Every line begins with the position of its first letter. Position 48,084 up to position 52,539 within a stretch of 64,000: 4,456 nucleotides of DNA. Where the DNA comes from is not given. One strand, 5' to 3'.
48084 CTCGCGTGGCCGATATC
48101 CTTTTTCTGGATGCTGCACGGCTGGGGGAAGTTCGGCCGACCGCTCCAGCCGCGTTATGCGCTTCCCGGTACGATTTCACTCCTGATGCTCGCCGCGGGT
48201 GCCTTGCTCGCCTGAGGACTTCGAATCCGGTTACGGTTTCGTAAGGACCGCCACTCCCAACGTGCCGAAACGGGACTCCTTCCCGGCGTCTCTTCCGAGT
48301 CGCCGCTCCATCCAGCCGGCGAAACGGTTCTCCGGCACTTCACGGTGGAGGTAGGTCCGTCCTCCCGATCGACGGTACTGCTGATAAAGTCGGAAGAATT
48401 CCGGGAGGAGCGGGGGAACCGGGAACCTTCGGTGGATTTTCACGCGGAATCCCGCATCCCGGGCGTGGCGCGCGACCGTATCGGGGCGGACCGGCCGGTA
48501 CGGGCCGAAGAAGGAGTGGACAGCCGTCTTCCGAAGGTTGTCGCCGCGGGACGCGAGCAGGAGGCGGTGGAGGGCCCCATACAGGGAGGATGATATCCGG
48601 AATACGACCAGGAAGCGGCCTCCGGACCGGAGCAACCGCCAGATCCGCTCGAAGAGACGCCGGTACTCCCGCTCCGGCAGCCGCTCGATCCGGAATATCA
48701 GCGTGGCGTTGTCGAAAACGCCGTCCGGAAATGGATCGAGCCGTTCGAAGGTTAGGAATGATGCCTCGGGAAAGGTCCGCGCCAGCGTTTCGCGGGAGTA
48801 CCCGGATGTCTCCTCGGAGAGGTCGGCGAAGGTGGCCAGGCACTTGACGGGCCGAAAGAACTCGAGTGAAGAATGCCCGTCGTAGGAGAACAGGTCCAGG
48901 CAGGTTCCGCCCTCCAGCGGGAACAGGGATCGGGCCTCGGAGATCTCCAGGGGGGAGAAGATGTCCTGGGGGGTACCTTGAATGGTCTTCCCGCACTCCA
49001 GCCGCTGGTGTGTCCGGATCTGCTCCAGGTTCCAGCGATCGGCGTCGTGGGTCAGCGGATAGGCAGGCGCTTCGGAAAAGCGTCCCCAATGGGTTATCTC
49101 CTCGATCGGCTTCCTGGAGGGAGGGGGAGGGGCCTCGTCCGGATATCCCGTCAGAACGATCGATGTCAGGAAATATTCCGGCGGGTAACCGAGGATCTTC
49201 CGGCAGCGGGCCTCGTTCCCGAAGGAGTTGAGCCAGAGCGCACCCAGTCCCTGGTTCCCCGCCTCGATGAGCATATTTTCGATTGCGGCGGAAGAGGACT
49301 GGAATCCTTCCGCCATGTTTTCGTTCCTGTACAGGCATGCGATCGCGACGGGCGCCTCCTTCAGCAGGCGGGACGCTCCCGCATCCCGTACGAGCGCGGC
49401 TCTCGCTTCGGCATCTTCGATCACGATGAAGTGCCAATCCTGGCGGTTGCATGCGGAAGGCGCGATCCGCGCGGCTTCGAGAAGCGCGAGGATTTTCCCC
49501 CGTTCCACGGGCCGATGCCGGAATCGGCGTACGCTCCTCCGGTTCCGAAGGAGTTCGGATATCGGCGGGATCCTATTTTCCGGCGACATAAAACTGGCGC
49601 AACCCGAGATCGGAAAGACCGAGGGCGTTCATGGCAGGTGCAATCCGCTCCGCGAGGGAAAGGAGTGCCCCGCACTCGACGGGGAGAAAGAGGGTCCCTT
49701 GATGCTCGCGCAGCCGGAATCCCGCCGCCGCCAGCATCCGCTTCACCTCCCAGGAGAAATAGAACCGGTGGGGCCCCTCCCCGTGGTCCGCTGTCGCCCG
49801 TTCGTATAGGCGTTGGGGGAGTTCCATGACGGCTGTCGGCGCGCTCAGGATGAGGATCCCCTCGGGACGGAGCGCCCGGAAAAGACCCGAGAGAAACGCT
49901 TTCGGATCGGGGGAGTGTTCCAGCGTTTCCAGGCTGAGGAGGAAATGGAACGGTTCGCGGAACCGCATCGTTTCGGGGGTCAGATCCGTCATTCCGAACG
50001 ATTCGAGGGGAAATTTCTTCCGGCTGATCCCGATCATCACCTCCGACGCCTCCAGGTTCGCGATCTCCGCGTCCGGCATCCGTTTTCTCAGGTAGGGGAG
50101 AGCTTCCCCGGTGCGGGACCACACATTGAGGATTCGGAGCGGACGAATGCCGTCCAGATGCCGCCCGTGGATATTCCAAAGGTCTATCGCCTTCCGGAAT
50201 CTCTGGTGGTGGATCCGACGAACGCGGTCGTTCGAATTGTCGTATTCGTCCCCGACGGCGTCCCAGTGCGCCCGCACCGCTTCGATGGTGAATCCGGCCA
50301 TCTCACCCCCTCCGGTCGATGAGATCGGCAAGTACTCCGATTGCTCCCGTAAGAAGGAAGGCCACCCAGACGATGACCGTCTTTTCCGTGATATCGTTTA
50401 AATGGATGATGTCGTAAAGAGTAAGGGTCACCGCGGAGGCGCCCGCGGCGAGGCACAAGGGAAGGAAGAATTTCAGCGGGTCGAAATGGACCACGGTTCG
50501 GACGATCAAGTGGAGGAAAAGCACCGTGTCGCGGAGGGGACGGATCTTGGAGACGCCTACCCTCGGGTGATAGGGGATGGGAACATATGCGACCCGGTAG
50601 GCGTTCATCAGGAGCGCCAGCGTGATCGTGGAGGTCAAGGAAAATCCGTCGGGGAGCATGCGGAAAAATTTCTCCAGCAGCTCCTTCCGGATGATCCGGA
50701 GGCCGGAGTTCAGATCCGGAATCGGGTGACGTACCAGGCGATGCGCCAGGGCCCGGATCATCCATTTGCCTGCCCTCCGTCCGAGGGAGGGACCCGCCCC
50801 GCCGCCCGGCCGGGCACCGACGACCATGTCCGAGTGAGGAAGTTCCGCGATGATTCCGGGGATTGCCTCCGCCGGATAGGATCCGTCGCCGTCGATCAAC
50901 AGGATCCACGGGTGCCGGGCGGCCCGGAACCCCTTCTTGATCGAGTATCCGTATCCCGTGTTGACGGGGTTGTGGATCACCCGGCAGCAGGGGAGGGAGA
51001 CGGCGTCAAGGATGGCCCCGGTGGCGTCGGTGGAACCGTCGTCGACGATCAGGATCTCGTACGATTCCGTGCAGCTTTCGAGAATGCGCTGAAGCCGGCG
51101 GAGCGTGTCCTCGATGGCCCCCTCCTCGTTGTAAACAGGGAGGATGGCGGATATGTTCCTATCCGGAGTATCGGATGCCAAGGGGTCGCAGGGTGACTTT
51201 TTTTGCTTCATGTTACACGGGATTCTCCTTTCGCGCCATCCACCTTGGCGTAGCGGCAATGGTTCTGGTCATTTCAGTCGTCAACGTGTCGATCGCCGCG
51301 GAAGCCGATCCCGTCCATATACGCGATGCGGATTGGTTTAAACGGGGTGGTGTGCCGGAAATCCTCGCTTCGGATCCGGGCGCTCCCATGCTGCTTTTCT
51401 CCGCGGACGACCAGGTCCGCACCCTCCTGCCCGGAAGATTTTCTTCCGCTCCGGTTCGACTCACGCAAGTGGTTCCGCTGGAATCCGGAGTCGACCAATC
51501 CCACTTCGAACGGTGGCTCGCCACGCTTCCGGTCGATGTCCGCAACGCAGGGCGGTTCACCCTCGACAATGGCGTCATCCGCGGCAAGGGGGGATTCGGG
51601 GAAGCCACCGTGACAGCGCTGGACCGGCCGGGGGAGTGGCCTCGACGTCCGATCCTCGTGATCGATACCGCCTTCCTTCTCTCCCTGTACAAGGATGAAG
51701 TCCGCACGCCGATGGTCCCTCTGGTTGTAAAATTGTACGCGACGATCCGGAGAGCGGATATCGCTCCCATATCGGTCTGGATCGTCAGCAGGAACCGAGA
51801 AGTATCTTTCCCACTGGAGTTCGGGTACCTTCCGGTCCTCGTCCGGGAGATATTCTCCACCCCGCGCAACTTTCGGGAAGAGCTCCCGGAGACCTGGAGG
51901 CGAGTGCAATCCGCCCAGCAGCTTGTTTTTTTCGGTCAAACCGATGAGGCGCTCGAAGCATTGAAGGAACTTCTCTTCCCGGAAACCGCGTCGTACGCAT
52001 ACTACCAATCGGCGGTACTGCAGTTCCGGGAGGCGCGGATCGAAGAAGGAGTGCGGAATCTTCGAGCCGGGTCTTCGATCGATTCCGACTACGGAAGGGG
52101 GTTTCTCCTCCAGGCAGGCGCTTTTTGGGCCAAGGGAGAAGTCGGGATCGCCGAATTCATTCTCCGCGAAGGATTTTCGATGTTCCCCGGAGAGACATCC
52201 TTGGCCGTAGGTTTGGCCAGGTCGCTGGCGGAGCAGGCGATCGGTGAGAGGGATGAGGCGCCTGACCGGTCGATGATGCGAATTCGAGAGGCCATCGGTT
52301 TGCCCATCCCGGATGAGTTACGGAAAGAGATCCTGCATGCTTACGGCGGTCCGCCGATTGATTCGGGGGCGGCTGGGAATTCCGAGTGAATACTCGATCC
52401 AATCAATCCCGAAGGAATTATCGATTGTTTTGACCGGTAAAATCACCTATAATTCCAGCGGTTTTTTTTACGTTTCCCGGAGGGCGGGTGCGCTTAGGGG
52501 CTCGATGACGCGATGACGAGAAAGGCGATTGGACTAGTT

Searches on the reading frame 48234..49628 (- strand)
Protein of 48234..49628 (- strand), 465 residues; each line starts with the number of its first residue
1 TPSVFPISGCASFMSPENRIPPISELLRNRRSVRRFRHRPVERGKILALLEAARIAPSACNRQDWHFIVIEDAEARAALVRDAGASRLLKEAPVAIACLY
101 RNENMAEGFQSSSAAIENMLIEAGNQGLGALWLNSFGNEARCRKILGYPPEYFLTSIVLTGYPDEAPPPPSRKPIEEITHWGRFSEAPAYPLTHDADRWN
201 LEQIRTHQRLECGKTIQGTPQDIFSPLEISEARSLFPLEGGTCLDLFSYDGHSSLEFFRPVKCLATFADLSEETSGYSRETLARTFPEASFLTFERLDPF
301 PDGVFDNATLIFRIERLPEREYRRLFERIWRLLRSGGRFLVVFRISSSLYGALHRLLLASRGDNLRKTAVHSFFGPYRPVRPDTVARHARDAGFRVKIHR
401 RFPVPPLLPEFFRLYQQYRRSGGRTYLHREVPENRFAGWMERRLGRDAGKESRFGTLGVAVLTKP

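Call 14: search_protein_families(library=pfam, proteins=[window:48234-49628:-], max_evalue=0.01)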
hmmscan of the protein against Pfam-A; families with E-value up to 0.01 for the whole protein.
window:48234-49628:- (465 aa): 5 families
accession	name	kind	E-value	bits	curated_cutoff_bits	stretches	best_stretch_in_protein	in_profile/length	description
PF00881.29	Nitroreductase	-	2.1e-25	90.3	23.5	2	27-79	1-53/167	Nitroreductase family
PF14512.11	TM1586_NiRdase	-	1.1e-08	35.4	27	1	48-76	162-190/215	Putative TM nitroreductase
PF13649.12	Methyltransf_25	-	5.2e-05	24.3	27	1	245-337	3-97/97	Methyltransferase domain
PF08241.18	Methyltransf_11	-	0.00014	22.9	21.2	1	265-341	21-95/95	Methyltransferase domain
PF08242.18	Methyltransf_12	-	0.0091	17.1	30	0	265-339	23-98/98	Methyltransferase domain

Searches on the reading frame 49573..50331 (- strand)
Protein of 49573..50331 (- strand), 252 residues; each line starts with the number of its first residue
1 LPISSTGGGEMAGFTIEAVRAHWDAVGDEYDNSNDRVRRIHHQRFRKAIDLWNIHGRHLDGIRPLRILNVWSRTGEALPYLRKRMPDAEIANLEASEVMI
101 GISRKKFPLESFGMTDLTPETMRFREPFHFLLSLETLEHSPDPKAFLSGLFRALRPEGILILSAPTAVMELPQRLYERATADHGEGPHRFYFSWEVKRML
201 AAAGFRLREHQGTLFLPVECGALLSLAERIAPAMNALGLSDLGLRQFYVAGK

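Call 35: search_protein_families(library=pfam, proteins=[window:49573-50331:-], max_evalue=0.01)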
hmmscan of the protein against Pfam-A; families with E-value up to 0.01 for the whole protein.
window:49573-50331:- (252 aa): 5 families
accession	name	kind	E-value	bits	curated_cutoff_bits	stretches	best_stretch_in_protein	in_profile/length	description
PF13489.12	Methyltransf_23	-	2e-12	47.6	27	1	61-209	20-163/164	Methyltransferase domain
PF08241.18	Methyltransf_11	-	1.6e-08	35.5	21.2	1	74-162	7-95/95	Methyltransferase domain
PF08242.18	Methyltransf_12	-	4.5e-06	27.7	30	1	73-160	6-98/98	Methyltransferase domain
PF13847.12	Methyltransf_31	-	6.3e-06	26.4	27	1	77-180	17-127/145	Methyltransferase domain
PF13649.12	Methyltransf_25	-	1.2e-05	26.4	27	1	68-158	2-97/97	Methyltransferase domain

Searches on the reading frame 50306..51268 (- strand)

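Call 14: search_protein_families(library=pfam, proteins=[window:50306-51268:-], max_evalue=0.01)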
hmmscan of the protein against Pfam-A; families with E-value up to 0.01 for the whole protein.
window:50306-51268:- (321 aa): 3 families
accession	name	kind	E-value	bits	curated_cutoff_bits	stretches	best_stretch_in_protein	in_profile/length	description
PF00535.33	Glycos_transf_2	-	1.3e-29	103.7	23.3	1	40-202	1-168/168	Glycosyl transferase family 2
PF13641.12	Glyco_tranf_2_3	-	0.00028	21.4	27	1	39-128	3-96/230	Glycosyltransferase like family 2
PF10111.15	Glyco_tranf_2_2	-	0.00085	19.3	27.3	1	40-129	1-92/276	Glycosyltransferase like family 2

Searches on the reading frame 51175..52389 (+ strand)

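Call 35: search_protein_families(library=pfam, proteins=[window:51175-52389:+], max_evalue=0.01)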
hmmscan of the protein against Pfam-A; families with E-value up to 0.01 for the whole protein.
window:51175-52389:+ (404 aa): 1 family
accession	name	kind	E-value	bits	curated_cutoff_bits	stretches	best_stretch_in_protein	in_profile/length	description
PF13428.12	TPR_14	-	0.00019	22.2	23.5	0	244-272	5-35/44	Tetratricopeptide repeat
